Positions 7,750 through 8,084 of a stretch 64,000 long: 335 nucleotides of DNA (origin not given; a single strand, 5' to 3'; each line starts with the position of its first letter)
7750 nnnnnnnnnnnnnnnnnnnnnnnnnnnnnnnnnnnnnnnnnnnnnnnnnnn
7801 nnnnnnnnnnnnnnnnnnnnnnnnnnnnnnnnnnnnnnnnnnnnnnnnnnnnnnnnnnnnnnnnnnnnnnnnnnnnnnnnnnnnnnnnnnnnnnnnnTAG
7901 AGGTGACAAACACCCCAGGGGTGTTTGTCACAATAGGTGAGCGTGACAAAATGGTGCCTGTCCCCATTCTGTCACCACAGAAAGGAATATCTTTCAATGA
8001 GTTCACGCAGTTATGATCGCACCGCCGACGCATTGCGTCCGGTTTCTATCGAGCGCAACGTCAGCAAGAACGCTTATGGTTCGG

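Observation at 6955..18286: Family of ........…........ palindromic intergenic repeats (at least five copies)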

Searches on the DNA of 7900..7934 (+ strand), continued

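Call 76: search_with_rna_model(model_id=R1, sources=[L002, L005, L009, L010, L011, L015, L019, L026, L035, L037, L040, L044, L048, L058, L064, L069, L071, L073, L085, L088, L090, L091, L103, L104, L109, L126, L128, L120, L111, L105, L013, L020, L016, L118, L022, L074, L068, L027, L129, L130, L131, L132, L133, L134, L135, L136, L137, L138, L139, L140, L141, L142, L143, L144, L145, L146, L147, L148, L149, L150, L151, L152, L153, L154, L155, L156, L157, L158, L160, L161, L162, L163, L164, L165], max_evalue=0.05, make_alignment=true)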
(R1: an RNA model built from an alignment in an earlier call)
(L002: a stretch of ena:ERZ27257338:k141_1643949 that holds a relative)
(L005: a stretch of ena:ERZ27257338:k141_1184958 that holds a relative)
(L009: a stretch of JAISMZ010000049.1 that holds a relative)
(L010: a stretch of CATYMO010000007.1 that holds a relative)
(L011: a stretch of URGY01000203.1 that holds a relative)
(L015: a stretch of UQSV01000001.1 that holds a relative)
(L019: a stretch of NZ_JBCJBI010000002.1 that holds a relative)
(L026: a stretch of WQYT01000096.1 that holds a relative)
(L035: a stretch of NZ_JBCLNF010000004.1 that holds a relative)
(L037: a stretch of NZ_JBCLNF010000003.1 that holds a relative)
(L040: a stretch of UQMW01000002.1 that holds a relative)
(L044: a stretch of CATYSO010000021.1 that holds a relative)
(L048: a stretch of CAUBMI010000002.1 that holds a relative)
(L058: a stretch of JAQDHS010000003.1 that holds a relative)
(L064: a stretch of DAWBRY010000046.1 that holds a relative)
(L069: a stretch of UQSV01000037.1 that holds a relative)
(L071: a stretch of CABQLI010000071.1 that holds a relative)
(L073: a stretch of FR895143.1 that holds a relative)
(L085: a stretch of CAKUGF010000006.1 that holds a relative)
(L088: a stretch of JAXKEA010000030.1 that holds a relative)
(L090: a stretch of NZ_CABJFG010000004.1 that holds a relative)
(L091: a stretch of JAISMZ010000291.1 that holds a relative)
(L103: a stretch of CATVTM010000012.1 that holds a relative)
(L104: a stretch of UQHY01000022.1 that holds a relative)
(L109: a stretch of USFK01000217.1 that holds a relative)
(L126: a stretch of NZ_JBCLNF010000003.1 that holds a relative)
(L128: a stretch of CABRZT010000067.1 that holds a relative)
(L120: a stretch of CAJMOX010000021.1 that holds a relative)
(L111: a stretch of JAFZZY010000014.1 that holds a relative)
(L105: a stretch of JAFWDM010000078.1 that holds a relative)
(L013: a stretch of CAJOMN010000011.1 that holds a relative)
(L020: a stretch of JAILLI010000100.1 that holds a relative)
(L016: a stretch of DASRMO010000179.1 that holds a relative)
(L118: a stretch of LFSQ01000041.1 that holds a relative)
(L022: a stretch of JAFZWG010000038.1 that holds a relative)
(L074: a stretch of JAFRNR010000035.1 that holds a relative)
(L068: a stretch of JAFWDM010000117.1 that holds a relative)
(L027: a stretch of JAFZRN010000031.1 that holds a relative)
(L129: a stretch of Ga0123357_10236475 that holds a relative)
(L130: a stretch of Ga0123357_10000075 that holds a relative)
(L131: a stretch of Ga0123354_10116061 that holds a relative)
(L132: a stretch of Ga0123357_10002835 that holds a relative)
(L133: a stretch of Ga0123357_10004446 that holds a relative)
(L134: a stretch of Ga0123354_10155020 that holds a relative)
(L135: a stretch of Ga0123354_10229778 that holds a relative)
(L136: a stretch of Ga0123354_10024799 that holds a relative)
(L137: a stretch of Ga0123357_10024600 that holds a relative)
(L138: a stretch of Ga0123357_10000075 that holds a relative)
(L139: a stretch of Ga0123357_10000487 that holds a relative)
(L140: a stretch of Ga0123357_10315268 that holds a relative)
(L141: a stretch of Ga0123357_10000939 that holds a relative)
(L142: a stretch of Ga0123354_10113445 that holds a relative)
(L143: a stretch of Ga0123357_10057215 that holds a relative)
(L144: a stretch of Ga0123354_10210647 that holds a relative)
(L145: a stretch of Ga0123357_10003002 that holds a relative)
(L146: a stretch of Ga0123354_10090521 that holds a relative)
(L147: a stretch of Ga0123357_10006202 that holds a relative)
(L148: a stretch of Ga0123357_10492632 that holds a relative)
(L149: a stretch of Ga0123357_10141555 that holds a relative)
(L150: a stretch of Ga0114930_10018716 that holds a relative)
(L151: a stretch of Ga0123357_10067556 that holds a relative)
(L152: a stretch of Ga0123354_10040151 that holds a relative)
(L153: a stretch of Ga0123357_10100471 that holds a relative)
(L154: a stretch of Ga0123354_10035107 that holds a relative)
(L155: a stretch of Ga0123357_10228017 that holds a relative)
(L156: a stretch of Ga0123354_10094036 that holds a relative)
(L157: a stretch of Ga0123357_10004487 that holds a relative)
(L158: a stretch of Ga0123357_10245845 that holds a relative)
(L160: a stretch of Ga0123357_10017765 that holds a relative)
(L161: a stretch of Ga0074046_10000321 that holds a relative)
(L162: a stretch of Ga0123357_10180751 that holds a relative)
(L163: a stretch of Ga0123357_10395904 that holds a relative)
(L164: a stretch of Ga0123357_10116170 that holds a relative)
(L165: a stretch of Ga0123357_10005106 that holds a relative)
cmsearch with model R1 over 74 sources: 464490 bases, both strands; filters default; matches with E-value up to 0.05: 252.
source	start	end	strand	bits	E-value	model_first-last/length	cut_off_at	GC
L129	240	274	+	47.9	9.4e-12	1-35/35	no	0.54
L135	1080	1114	-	47.2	1.5e-11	1-35/35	no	0.54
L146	1216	1250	-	46.9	1.9e-11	1-35/35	no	0.54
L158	990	1024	-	46.8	2e-11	1-35/35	no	0.54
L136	6150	6184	-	46.7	2.2e-11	1-35/35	no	0.54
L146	1216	1250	+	46.6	2.3e-11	1-35/35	no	0.54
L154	15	49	+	46.2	3e-11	1-35/35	no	0.57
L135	1080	1114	+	46.2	3e-11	1-35/35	no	0.54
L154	15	49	-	46.1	3.3e-11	1-35/35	no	0.57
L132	3436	3470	-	46.1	3.4e-11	1-35/35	no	0.57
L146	195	229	-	46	3.6e-11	1-35/35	no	0.57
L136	6150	6184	+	46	3.7e-11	1-35/35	no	0.54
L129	240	274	-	45.9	3.7e-11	1-35/35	no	0.54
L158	990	1024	+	45.8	4.1e-11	1-35/35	no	0.54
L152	4522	4556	-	45.7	4.6e-11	1-35/35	no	0.54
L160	101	135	-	45.6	4.7e-11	1-35/35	no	0.57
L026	3180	3214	+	45.5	5e-11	1-35/35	no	0.57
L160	101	135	+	45.5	5.3e-11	1-35/35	no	0.57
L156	272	306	+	45.5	5.3e-11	1-35/35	no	0.49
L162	690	724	-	45.4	5.5e-11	1-35/35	no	0.51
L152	4522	4556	+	45.4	5.6e-11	1-35/35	no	0.54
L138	968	1003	+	45.2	6.4e-11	1-35/35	no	0.58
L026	3180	3214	-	45.2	6.5e-11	1-35/35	no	0.57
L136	3515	3549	+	45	7.3e-11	1-35/35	no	0.54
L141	4052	4086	+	45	7.3e-11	1-35/35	no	0.54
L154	540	574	-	45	7.3e-11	1-35/35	no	0.57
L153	67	101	+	44.9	8.1e-11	1-35/35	no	0.57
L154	540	574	+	44.3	1.2e-10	1-35/35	no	0.57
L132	3436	3470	+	44.3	1.2e-10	1-35/35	no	0.57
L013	2410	2444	+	44.2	1.3e-10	1-35/35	no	0.43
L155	1107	1141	+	44.1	1.4e-10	1-35/35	no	0.51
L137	1677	1711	+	44.1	1.5e-10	1-35/35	no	0.51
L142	1139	1173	-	43.8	1.8e-10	1-35/35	no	0.54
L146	195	229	+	43.8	1.8e-10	1-35/35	no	0.57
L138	968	1003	-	43.8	1.8e-10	1-35/35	no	0.58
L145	8132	8166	+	43.6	2e-10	1-35/35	no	0.51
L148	681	715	+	43.5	2.1e-10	1-35/35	no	0.51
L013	2410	2444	-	43.5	2.2e-10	1-35/35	no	0.43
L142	1139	1173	+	43.2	2.8e-10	1-35/35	no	0.54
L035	6616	6648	-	43.1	2.9e-10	1-35/35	no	0.48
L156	272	306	-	43.1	2.9e-10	1-35/35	no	0.49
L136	3515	3549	-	42.9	3.4e-10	1-35/35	no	0.54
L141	4052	4086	-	42.9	3.4e-10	1-35/35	no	0.54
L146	910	944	+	42.8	3.7e-10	1-35/35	no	0.54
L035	6616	6648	+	42.8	3.8e-10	1-35/35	no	0.48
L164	23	57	+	42.7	4e-10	1-35/35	no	0.57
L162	690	724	+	42.7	4e-10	1-35/35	no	0.51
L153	67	101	-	42.5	4.5e-10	1-35/35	no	0.57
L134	129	163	-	42.4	5.1e-10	1-35/35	no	0.54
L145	8608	8642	+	42.1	6.1e-10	1-35/35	no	0.54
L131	640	674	+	41.9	6.8e-10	1-35/35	no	0.54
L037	5002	5034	+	41.8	7.4e-10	1-35/35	no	0.48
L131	640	674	-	41.7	7.9e-10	1-35/35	no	0.54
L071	1521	1553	+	41.7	8.1e-10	1-35/35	no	0.42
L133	4799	4833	+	41.7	8.3e-10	1-35/35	no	0.54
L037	5002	5034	-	41.6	8.6e-10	1-35/35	no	0.48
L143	1075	1109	+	41.6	8.7e-10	1-35/35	no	0.51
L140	849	883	-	41.6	8.9e-10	1-35/35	no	0.54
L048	235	267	-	41.5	9.5e-10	1-35/35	no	0.45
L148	681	715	-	41.5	9.5e-10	1-35/35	no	0.51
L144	659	693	-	41.5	9.5e-10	1-35/35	no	0.63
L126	4442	4474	+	41.4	9.9e-10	1-35/35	no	0.52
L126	4442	4474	-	41.4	9.9e-10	1-35/35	no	0.52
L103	5116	5148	+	41.4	1e-09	1-35/35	no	0.45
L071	1521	1553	-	41.4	1e-09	1-35/35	no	0.42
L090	7407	7439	+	41.3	1.1e-09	1-35/35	no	0.48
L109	2180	2212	+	41.3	1.1e-09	1-35/35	no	0.48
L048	235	267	+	41.3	1.1e-09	1-35/35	no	0.45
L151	122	156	+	41.2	1.2e-09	1-35/35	no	0.57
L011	2132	2164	-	41.2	1.2e-09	1-35/35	no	0.48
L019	6338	6370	-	41.2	1.2e-09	1-35/35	no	0.48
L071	5894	5926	-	41.2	1.2e-09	1-35/35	no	0.48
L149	2832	2866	-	41.2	1.2e-09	1-35/35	no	0.57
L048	4010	4042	+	41.1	1.3e-09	1-35/35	no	0.45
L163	11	45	-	41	1.3e-09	1-35/35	no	0.54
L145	8132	8166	-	41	1.3e-09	1-35/35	no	0.51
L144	659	693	+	40.8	1.6e-09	1-35/35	no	0.63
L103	5116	5148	-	40.8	1.6e-09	1-35/35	no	0.45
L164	23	57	-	40.8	1.6e-09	1-35/35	no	0.57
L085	3627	3659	+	40.8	1.6e-09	1-35/35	no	0.48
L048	1460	1492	-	40.8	1.6e-09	1-35/35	no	0.45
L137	1677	1711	-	40.7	1.7e-09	1-35/35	no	0.51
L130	6342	6376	+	40.7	1.7e-09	1-35/35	no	0.51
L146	910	944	-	40.6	1.8e-09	1-35/35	no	0.54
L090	7407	7439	-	40.6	1.8e-09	1-35/35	no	0.48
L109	2180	2212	-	40.6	1.8e-09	1-35/35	no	0.48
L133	4799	4833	-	40.5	2e-09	1-35/35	no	0.54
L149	2832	2866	+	40.4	2.1e-09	1-35/35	no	0.57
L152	5234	5268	+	40.3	2.2e-09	1-35/35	no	0.49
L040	3792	3824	-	40.3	2.2e-09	1-35/35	no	0.42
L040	2575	2607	-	40.2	2.3e-09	1-35/35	no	0.48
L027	4302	4336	+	40.2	2.4e-09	1-35/35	no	0.37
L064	204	236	+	40.2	2.4e-09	1-35/35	no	0.42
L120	3183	3215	+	40.2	2.4e-09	1-35/35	no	0.42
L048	1460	1492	+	40.1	2.6e-09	1-35/35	no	0.45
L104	4974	5006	+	40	2.7e-09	1-35/35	no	0.48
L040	6342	6374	+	40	2.9e-09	1-35/35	no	0.42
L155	1107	1141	-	39.9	3e-09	1-35/35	no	0.51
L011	2132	2164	+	39.9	3e-09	1-35/35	no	0.48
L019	6338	6370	+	39.9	3e-09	1-35/35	no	0.48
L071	5894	5926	+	39.9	3e-09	1-35/35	no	0.48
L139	1409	1443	+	39.9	3e-09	1-35/35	no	0.57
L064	204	236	-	39.9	3.1e-09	1-35/35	no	0.42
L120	3183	3215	-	39.9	3.1e-09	1-35/35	no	0.42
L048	4010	4042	-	39.8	3.4e-09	1-35/35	no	0.45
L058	6982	7014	-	39.5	4e-09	1-35/35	no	0.48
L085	7906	7938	-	39.5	4e-09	1-35/35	no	0.48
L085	3627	3659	-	39.2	5e-09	1-35/35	no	0.48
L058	6982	7014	+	39.2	5.2e-09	1-35/35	no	0.48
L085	7906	7938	+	39.2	5.2e-09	1-35/35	no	0.48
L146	761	795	+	39.1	5.2e-09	1-35/35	no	0.57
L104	1509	1541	+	39.1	5.3e-09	1-35/35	no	0.42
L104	4974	5006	-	39.1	5.3e-09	1-35/35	no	0.48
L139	1409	1443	-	39.1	5.5e-09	1-35/35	no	0.57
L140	849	883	+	39.1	5.5e-09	1-35/35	no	0.54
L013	7236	7270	+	39.1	5.6e-09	1-35/35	no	0.4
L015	5372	5406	+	39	5.6e-09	1-35/35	no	0.57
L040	6342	6374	-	38.8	6.7e-09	1-35/35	no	0.42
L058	5765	5797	+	38.8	6.7e-09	1-35/35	no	0.48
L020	327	360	-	38.7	7e-09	1-35/35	no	0.38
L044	7825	7857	+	38.7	7.1e-09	1-35/35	no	0.52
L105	108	142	+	38.7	7.1e-09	1-35/35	no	0.49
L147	6032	6068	-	38.7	7.3e-09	1-35/35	no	0.62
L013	7236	7270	-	38.7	7.3e-09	1-35/35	no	0.4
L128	76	108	-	38.6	7.6e-09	1-35/35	no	0.45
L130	6342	6376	-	38.6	7.8e-09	1-35/35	no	0.51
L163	45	79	+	38.6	7.9e-09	1-35/35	no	0.57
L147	12892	12924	+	38.6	8e-09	1-35/35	no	0.61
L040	3792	3824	+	38.5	8.6e-09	1-35/35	no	0.42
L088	1300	1332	-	38.4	9.1e-09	1-35/35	no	0.45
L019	2610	2642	-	38.4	9.3e-09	1-35/35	no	0.42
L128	76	108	+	38.3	9.3e-09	1-35/35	no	0.45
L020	327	360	+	38.3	9.8e-09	1-35/35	no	0.38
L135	471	505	+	38.2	1e-08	1-35/35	no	0.51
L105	149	183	+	38.2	1e-08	1-35/35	no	0.46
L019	2610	2642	+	38.2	1e-08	1-35/35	no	0.42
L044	7825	7857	-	38.1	1.1e-08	1-35/35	no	0.52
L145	8608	8642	-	38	1.2e-08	1-35/35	no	0.54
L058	5765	5797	-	37.9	1.3e-08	1-35/35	no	0.48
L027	4302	4336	-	37.9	1.3e-08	1-35/35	no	0.37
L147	6032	6068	+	37.8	1.3e-08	1-35/35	no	0.62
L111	3208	3242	-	37.7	1.5e-08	1-35/35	no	0.51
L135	471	505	-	37.7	1.5e-08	1-35/35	no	0.51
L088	1300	1332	+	37.6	1.6e-08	1-35/35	no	0.45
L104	1509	1541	-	37.6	1.6e-08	1-35/35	no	0.42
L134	129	163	+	37.6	1.6e-08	1-35/35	no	0.54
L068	1752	1786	+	37.5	1.7e-08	1-35/35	no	0.54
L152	5234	5268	-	37.5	1.7e-08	1-35/35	no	0.49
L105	108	142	-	37.5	1.8e-08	1-35/35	no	0.49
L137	1715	1749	-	37.3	2e-08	1-35/35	no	0.51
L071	4677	4709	-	37.1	2.3e-08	1-35/35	no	0.58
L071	4677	4709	+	37.1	2.3e-08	1-35/35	no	0.58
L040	2575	2607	+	37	2.4e-08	1-35/35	no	0.48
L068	1752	1786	-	37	2.4e-08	1-35/35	no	0.54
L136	2585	2623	-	37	2.5e-08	1-35/35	no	0.56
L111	3208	3242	+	37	2.5e-08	1-35/35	no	0.51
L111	3169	3203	+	36.7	3e-08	1-35/35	no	0.46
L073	2422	2454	+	36.7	3e-08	1-35/35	no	0.45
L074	5121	5153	+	36.6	3.4e-08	1-35/35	no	0.55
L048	5227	5259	+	36.4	3.8e-08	1-35/35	no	0.48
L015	5372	5406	-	35.8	6e-08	1-35/35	no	0.57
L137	1715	1749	+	35.7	6.2e-08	1-35/35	no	0.51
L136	2585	2623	+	35.6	6.7e-08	1-35/35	no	0.56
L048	5227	5259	-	35.3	8.2e-08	1-35/35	no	0.48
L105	149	183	-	35.1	1e-07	1-35/35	no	0.46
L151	122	156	-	34.9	1.1e-07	1-35/35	no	0.57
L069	5229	5263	+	34.9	1.1e-07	1-35/35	no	0.51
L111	3245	3279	+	34.6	1.4e-07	1-35/35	no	0.51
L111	3282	3316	+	34.6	1.4e-07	1-35/35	no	0.51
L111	3169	3203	-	34.4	1.7e-07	1-35/35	no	0.46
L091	1995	2030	+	33.9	2.4e-07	1-35/35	no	0.44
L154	148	186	+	33.5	3.1e-07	1-35/35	no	0.51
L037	2528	2560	+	32.9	4.9e-07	1-35/35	no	0.42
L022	3123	3155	+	32.9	5e-07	1-35/35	no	0.45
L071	264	296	+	32.8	5.2e-07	1-35/35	no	0.48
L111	3245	3279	-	32.6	6.2e-07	1-35/35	no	0.51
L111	3282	3316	-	32.6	6.2e-07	1-35/35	no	0.51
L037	2528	2560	-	32.5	6.3e-07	1-35/35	no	0.42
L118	40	76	+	31.7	1.2e-06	1-35/35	no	0.46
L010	2537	2570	+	31.6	1.2e-06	1-35/35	no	0.47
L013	3547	3581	+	31.6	1.3e-06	1-35/35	no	0.49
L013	3547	3581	-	31.5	1.3e-06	1-35/35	no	0.49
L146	761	795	-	31.4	1.5e-06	1-35/35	no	0.57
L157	8256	8290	-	31.3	1.6e-06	1-35/35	no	0.54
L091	1995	2030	-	31.2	1.6e-06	1-35/35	no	0.44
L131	2921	2959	+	30.8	2.2e-06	1-35/35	no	0.62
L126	4493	4525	-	30.7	2.4e-06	1-35/35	no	0.48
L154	148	186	-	30.5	2.8e-06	1-35/35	no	0.51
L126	4493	4525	+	30.3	3.1e-06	1-35/35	no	0.48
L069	5229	5263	-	30.1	3.6e-06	1-35/35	no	0.51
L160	2787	2821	-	30.1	3.8e-06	1-35/35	no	0.6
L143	1075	1109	-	30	4e-06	1-35/35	no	0.51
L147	9100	9134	-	29.8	4.5e-06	1-35/35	no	0.57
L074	5121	5153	-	29.7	4.8e-06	1-35/35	no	0.55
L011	309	341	+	29.7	5.1e-06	1-35/35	no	0.48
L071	4071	4103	+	29.7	5.1e-06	1-35/35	no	0.48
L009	4373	4408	+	29.5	5.9e-06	1-35/35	no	0.53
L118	40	76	-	29.5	5.9e-06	1-35/35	no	0.46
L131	2921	2959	-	29.3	6.6e-06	1-35/35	no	0.62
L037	4961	4993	-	29.2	7.1e-06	1-35/35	no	0.45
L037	4961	4993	+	29.1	7.5e-06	1-35/35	no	0.45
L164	3149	3183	-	28.9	8.6e-06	1-35/35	no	0.54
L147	9100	9134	+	28.8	9.6e-06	1-35/35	no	0.57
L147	12892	12924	-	28.4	1.2e-05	1-35/35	no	0.61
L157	8256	8290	+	28.2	1.4e-05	1-35/35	no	0.54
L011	915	947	+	28.1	1.5e-05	1-35/35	no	0.55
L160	2787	2821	+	27.8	2e-05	1-35/35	no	0.6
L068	1712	1746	+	27.4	2.6e-05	1-35/35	no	0.46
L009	3660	3695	-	27.3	2.8e-05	1-35/35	no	0.44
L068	5168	5201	+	27.3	2.9e-05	1-35/35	no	0.53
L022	3123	3155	-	27.2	3.1e-05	1-35/35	no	0.45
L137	102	140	-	27.1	3.2e-05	1-35/35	no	0.41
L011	309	341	-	26.9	3.8e-05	1-35/35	no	0.48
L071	4071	4103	-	26.9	3.8e-05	1-35/35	no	0.48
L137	102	140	+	26.9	3.9e-05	1-35/35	no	0.41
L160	4448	4486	+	26.8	4e-05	1-35/35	no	0.51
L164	3153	3179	+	26.7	4.5e-05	5-31/35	no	0.52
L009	4373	4408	-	26.5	4.9e-05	1-35/35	no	0.53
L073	2422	2454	-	26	7.4e-05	1-35/35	no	0.45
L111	3682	3715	-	25.6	9.7e-05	1-35/35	no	0.47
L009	3660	3695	+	25.3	0.00012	1-35/35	no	0.44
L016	752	788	+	25.1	0.00014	1-35/35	no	0.49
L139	2501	2537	+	25.1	0.00014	1-35/35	no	0.54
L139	2501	2537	-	24.7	0.00018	1-35/35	no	0.54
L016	671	707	+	24.7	0.00019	1-35/35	no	0.49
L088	84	115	-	24.7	0.00019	1-35/35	no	0.5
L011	915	947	-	24.5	0.00022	1-35/35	no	0.55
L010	2537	2570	-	23.1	0.0006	1-35/35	no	0.47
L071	264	296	-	22.7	0.00079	1-35/35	no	0.48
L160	4448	4486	-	22.7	0.0008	1-35/35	no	0.51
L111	3682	3715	+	22.1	0.0012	1-35/35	no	0.47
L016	671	707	-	22.1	0.0012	1-35/35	no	0.49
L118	2462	2512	-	21.9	0.0014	1-35/35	no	0.48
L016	752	788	-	21.7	0.0017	1-35/35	no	0.49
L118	2462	2512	+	21.5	0.0019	1-35/35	no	0.48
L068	1712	1746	-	21.5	0.0019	1-35/35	no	0.46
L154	617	649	-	21.3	0.0022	1-35/35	no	0.42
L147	10656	10694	-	21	0.0027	1-35/35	no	0.49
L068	5168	5201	-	20.8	0.0032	1-35/35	no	0.53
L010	623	655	-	20.7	0.0035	1-35/35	no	0.48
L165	852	886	+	20.4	0.0042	1-35/35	no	0.63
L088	84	115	+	20.4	0.0043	1-35/35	no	0.5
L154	236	263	-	19.5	0.0079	5-31/35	no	0.61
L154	236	263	+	19.4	0.0088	5-31/35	no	0.61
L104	6870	6902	+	19.3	0.0096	1-35/35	no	0.58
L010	623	655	+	18.8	0.013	1-35/35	no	0.48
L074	4778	4810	+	17.9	0.026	1-35/35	no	0.48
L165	881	917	-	17.3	0.04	1-35/35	no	0.59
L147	10660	10690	+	17.3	0.041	5-31/35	no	0.39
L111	3361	3395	-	17.3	0.041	1-35/35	no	0.49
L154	617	649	+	17.1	0.047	1-35/35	no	0.42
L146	1310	1342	+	17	0.048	1-35/35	no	0.39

Alignment A3: 150 matches aligned to the model, 37 columns, each read 5' to 3' on its own strand. Consensus structure (alignment columns), stored with it:
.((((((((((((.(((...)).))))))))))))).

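Call 88: search_with_rna_model(model_id=R1, source=L166, max_evalue=1)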
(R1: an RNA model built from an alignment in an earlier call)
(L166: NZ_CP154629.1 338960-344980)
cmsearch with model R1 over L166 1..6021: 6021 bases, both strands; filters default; matches with E-value up to 1: 5.
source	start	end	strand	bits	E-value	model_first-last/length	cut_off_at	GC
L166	3044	3064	-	13.8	0.0065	8-28/35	no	0.43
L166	3497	3517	-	13.8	0.0065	8-28/35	no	0.43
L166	3001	3021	+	13.4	0.0086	8-28/35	no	0.43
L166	3044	3064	+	13.4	0.0086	8-28/35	no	0.43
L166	3497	3517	+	13.4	0.0086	8-28/35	no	0.43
